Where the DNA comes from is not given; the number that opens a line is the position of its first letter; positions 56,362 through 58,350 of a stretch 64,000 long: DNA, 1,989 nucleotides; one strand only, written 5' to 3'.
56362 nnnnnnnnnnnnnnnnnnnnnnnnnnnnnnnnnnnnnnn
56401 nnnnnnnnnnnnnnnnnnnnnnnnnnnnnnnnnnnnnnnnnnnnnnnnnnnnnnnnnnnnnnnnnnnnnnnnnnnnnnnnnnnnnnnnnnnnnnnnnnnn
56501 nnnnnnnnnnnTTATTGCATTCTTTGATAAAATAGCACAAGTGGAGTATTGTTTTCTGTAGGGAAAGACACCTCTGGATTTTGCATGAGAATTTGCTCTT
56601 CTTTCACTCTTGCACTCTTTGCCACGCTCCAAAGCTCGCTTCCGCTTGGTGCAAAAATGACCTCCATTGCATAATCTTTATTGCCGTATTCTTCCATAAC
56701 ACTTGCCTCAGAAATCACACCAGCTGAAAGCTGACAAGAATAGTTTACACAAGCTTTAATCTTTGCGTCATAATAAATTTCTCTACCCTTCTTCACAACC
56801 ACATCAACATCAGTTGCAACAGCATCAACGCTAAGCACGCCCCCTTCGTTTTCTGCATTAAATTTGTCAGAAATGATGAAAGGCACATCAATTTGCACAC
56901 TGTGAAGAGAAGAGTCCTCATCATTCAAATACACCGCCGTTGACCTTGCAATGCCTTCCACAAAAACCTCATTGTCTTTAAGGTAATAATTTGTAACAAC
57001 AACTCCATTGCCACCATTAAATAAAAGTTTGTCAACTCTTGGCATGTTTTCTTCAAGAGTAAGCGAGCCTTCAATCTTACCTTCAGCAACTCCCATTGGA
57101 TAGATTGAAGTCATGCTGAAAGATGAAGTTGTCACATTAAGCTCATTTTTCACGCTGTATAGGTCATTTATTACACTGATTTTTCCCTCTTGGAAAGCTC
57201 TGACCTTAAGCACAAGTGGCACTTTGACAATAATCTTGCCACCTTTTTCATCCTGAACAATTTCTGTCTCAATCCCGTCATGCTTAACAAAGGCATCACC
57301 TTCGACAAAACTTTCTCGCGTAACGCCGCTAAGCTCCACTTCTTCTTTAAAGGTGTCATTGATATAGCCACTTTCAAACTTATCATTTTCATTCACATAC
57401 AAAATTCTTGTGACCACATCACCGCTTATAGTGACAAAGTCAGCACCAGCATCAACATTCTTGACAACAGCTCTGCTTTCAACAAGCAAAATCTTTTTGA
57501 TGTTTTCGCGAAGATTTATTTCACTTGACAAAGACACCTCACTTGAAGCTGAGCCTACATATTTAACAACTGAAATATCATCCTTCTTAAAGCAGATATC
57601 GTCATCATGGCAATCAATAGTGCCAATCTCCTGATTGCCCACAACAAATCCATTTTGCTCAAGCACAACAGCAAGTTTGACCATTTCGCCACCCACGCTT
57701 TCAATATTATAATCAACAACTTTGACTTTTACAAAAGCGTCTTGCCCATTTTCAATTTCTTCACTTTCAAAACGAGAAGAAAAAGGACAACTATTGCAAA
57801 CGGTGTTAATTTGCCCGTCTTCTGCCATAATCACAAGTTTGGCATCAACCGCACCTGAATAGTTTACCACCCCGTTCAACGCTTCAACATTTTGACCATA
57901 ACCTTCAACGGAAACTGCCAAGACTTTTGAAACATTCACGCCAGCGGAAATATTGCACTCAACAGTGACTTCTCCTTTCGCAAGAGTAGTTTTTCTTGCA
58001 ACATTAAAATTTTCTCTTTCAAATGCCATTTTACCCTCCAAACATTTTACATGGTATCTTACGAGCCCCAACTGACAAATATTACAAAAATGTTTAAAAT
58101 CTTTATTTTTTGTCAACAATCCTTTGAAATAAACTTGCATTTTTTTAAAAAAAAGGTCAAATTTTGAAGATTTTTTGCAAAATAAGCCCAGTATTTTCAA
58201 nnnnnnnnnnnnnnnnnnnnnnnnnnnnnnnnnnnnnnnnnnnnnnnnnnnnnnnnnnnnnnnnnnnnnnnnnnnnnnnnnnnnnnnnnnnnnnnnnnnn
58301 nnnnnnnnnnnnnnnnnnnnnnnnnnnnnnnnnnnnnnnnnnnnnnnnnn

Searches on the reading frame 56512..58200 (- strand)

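Call 49: search_protein_families(library=pfam, proteins=[window:56512-58200:-], max_evalue=0.01)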
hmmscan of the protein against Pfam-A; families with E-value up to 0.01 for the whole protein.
window:56512-58200:- (562 aa): 1 family
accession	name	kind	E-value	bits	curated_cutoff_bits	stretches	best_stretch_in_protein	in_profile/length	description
PF12673.12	SipL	-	2.5e-14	53.7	23.6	2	89-167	1-76/78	SipL, SPOCS domain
